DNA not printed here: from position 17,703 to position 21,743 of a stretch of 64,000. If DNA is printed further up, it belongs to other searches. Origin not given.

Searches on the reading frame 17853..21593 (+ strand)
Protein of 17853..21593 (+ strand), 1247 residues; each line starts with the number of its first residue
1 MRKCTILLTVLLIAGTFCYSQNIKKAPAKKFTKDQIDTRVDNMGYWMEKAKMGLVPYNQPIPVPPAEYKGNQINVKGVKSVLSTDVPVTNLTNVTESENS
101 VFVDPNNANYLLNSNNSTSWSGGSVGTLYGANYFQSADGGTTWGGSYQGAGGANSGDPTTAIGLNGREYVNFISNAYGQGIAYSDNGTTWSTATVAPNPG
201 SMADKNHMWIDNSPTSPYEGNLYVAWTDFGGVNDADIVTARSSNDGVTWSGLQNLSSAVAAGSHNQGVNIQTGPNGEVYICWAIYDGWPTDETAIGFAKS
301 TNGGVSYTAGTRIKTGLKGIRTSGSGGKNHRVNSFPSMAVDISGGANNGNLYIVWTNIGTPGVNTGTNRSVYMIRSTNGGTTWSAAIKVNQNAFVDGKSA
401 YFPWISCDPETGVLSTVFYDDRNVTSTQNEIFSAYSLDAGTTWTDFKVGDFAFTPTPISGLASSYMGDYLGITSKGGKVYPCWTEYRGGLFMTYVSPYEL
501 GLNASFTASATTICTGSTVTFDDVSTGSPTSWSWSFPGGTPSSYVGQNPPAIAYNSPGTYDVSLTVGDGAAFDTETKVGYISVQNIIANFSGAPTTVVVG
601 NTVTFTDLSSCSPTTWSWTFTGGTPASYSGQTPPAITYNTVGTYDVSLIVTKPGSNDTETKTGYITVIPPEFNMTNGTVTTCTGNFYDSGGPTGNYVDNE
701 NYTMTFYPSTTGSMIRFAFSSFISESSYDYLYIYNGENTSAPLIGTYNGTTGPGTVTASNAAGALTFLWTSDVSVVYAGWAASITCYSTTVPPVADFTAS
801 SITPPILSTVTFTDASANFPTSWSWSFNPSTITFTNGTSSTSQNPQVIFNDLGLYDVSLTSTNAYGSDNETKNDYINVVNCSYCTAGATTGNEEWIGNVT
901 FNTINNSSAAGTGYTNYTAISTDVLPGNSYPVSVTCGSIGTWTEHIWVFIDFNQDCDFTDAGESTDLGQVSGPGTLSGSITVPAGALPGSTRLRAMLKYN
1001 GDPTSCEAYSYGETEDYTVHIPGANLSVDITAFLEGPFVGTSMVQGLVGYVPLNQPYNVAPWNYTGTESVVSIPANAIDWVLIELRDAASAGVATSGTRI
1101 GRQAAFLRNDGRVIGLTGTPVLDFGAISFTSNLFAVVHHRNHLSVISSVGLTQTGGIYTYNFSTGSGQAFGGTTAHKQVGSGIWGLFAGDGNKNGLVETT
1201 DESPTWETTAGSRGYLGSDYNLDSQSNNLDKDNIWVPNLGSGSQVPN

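Call 5: search_protein_families(library=pfam, proteins=[window:17853-21593:+], max_evalue=1)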
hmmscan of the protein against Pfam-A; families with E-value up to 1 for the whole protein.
window:17853-21593:+ (1247 aa): 8 families
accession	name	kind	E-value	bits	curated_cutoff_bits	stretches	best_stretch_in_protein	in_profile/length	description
PF00801.26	PKD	-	2.9e-25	88.5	23.5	3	504-570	2-69/80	PKD domain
PF18911.6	PKD_4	-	1.7e-24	86.1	27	3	510-582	11-84/85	PKD domain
PF20009.4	GEVED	-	8.3e-18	65.4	24.4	1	946-1019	2-77/78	GEVED domain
PF00431.26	CUB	-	1.8e-06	28.6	21.4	1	677-782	3-108/110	CUB domain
PF13088.12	BNR_2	-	0.0033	17.3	31.4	0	185-255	145-254/277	BNR repeat-like domain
PF21471.3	Reelin_subrepeat-B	-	0.0062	16.7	27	0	359-395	47-84/127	Reelin subrepeat B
PF15892.11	BNR_4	-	0.035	13.9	27.3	0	347-447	103-197/272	BNR repeat-containing family member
PF02012.26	BNR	-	0.34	11.5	27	0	375-384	2-11/12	BNR/Asp-box repeat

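Call 7: search_protein_families(library=ncbifam, proteins=[window:17853-21593:+], max_evalue=1)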
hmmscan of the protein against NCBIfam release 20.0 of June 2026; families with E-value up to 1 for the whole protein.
window:17853-21593:+ (1247 aa): 1 family
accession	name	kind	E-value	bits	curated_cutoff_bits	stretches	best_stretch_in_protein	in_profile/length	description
TIGR04196.1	glycopep_SunS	subfamily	0.32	11.7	40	1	107-154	22-70/80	sublancin family glycopeptide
